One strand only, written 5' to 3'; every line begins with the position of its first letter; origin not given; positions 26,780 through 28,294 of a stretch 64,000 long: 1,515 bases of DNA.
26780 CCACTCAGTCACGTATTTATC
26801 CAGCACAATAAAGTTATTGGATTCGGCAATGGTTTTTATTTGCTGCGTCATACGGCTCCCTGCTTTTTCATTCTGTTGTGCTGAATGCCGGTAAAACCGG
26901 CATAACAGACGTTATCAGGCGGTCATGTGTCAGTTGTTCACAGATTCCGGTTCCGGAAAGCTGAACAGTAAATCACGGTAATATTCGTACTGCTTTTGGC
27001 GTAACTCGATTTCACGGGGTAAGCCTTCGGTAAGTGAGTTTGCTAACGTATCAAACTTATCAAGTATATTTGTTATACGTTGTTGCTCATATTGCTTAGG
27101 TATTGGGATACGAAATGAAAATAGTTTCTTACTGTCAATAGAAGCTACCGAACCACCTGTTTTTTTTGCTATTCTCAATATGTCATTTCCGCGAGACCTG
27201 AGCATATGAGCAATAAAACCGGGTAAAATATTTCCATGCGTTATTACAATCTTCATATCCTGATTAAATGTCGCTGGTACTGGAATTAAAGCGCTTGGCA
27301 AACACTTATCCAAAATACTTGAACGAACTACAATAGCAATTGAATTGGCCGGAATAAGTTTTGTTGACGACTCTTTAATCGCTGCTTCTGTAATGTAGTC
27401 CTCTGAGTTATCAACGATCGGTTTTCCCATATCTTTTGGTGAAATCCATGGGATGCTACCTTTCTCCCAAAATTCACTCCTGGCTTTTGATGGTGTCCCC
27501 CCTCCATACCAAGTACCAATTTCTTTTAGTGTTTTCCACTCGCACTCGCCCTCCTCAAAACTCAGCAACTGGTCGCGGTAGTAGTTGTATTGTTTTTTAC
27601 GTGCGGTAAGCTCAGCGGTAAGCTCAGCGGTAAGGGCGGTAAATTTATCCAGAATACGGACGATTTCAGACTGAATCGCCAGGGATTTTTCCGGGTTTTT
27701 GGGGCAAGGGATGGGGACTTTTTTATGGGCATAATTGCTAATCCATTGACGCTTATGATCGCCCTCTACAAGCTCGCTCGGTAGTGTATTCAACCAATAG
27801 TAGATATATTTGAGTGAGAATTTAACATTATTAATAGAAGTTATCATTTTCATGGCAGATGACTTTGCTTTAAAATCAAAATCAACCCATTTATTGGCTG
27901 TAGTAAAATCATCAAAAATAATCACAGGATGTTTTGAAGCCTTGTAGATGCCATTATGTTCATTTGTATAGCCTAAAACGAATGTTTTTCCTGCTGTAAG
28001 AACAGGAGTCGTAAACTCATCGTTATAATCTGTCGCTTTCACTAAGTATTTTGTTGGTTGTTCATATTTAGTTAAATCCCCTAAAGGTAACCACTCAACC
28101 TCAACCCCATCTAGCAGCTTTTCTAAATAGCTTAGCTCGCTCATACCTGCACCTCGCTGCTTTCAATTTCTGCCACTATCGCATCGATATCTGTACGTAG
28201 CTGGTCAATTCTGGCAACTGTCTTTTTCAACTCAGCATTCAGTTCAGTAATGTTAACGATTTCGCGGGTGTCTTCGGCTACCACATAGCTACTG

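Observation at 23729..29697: Complete Type I R-M system carried as phage cargo; HsdS has an EcoR124-like TAEL x2 repeat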

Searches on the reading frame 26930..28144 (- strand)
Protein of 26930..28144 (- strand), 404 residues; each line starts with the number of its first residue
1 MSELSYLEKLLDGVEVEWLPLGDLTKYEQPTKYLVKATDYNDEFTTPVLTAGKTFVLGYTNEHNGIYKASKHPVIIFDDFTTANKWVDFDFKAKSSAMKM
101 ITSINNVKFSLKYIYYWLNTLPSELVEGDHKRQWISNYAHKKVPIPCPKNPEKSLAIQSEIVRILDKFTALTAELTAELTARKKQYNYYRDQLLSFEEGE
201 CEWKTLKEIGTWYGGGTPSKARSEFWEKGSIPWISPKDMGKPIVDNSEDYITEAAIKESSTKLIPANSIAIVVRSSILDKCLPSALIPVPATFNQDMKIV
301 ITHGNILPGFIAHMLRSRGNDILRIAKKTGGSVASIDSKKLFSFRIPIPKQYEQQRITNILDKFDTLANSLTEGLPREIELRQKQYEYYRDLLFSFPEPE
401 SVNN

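Call 4: search_solved_structures(query=window:26930-28144:-, show_alignments=2)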
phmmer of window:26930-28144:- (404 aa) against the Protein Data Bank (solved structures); distinct sequences matched with E-value up to 0.001: 2.
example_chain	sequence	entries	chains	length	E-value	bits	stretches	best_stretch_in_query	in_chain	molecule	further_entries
7bst_A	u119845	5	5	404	4e-226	753.7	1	1-404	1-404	Type-1 restriction enzyme EcoR124II specificity protein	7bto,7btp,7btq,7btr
1yf2_A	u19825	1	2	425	7.6e-29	104.1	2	205-366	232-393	Type I restriction-modification enzyme, S subunit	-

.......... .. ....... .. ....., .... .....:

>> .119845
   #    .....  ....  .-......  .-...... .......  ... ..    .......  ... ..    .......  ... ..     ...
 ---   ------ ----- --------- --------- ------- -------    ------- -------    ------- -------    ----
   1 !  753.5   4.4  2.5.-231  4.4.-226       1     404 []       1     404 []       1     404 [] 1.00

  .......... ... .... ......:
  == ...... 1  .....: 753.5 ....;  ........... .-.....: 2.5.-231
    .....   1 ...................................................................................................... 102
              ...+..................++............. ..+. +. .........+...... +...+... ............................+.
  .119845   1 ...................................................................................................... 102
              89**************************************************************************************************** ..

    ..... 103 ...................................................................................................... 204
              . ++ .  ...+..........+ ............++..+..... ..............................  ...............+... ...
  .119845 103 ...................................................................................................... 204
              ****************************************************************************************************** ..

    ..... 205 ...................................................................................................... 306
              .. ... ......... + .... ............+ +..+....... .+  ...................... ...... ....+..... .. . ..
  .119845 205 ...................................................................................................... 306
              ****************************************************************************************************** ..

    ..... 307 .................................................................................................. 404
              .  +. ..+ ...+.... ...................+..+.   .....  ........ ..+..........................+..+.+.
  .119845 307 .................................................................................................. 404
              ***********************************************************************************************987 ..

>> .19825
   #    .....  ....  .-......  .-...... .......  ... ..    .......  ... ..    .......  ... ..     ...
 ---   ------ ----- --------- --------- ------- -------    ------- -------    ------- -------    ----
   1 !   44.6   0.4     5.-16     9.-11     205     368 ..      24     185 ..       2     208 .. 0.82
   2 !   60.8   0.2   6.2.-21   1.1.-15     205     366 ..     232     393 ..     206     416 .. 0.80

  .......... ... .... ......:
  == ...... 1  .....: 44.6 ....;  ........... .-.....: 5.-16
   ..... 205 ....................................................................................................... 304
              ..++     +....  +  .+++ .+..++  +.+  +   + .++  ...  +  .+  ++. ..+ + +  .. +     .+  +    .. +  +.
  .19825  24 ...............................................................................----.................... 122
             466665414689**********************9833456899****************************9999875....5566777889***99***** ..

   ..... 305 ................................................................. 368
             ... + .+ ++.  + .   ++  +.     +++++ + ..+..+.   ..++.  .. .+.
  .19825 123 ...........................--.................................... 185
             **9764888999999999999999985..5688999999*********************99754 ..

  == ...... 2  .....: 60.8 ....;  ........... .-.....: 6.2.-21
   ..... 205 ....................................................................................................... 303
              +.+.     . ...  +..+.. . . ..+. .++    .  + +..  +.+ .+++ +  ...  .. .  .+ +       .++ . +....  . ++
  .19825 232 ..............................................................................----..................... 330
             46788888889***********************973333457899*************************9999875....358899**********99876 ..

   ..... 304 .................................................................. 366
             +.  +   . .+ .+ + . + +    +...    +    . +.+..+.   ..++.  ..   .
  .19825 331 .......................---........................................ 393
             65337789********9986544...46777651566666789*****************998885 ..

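Call 12: search_protein_families(library=pfam, proteins=[window:26930-28144:-])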
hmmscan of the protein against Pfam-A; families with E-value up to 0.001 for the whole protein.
window:26930-28144:- (404 aa): 1 family
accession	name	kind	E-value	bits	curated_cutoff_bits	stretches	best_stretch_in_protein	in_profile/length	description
PF01420.25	Methylase_S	-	2e-30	106.6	22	2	202-380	5-167/168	Type I restriction modification DNA specificity domain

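Call 14: find_homologous_proteins(query=window:26930-28144:-, max_evalue=1e-10)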
Query window:26930-28144:- (404 aa): 8000 proteins with E <= 1e-10 among 8000 candidates; the best 120 are listed.
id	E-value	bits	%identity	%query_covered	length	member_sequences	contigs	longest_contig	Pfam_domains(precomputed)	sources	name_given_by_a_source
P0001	3.5e-237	805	86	100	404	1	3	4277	PF01420.26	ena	-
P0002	1.3e-230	783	84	100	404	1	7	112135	PF01420.26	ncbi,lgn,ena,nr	ncbi:TPA: restriction endonuclease subunit S [Klebsiella quasipneumoniae subsp. similipneumoniae]|nr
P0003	1.4e-230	783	84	100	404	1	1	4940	PF01420.26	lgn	-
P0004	1.7e-229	780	84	100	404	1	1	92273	PF01420.26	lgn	-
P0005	3.1e-229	779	84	100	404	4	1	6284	PF01420.26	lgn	-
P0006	6.6e-229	778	83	100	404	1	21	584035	PF01420.26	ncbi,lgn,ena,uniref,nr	ncbi:TPA: restriction endonuclease subunit S [Escherichia coli]|uniref:restriction endonuclease subu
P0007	1.2e-228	777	83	100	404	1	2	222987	PF01420.26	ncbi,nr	ncbi:restriction endonuclease subunit S [Escherichia coli]|nr:restriction endonuclease subunit S [Es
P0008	1.7e-228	776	83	100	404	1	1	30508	PF01420.26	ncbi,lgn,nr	ncbi:restriction endonuclease subunit S [Salmonella enterica subsp. enterica serovar Emek]|nr:restri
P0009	8.4e-228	774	83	100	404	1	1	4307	PF01420.26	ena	-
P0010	4.1e-222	755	83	100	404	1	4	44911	PF01420.26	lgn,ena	-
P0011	7.3e-222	755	82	100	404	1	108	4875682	PF01420.26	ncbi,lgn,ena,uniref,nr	ncbi:TPA: restriction endonuclease subunit S [Escherichia coli]|uniref:restriction endonuclease subu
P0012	1.3e-221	754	82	100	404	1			PF01420.26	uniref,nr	uniref:Type I restriction enzyme EcoR124I/EcoR124II specificity subunit n=1 Tax=Escherichia coli Tax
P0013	3.8e-221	752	82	100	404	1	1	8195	PF01420.26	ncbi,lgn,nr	ncbi:restriction endonuclease subunit S [Escherichia coli]|nr:restriction endonuclease subunit S [Es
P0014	5.5e-221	752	82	100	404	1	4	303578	PF01420.26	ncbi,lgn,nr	ncbi:TPA: restriction endonuclease subunit S [Escherichia coli]|nr:restriction endonuclease subunit 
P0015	8.2e-221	751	82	100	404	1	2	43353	PF01420.26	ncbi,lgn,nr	ncbi:TPA: restriction endonuclease subunit S [Escherichia coli]|nr:restriction endonuclease subunit 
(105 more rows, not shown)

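Call 53: search_protein_families(library=padloc, proteins=[window:26930-28144:-], max_evalue=0.00001)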
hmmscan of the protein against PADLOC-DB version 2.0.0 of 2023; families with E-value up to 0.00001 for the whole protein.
window:26930-28144:- (404 aa): 75 families (the best 25 are shown)
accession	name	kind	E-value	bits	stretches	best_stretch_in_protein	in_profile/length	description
PDLC03077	Specificity_I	-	4.1e-136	452.8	1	1-404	1-417/417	Type I specificity subunit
PDLC03144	Specificity_I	-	1.2e-123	411.5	1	1-401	1-388/388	Type I specificity subunit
PDLC03057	Specificity_I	-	7.5e-84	279.9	1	1-399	1-406/407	Type I specificity subunit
PDLC04137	mad5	-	1.2e-81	272.9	1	15-388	2-392/392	mads_5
PDLC03126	Specificity_I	-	4.5e-50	169.1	3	302-397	591-687/690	Type I specificity subunit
PDLC03142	Specificity_I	-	3.6e-39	132.9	1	192-379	38-226/483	Type I specificity subunit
PDLC03062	Specificity_I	-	7e-36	122.2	1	32-341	29-321/375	Type I specificity subunit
PDLC03090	Specificity_I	-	1.6e-30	104.7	1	202-380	238-413/434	Type I specificity subunit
PDLC03198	Specificity_I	-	1.8e-30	104.5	2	9-198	12-202/208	Type I specificity subunit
PDLC03099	Specificity_I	-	1.3e-28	98.2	1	191-366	187-362/405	Type I specificity subunit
PDLC03111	Specificity_I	-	1.8e-28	97.8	2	109-197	106-196/207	Type I specificity subunit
PDLC03119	Specificity_I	-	2.2e-28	97.2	1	205-367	7-165/393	Type I specificity subunit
PDLC03193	Specificity_I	-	4.3e-28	96.3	1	206-357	6-153/391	Type I specificity subunit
PDLC03162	Specificity_I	-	4.4e-27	92.9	1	105-381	106-397/431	Type I specificity subunit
PDLC03106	Specificity_I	-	2.6e-25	87.3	1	35-167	51-181/461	Type I specificity subunit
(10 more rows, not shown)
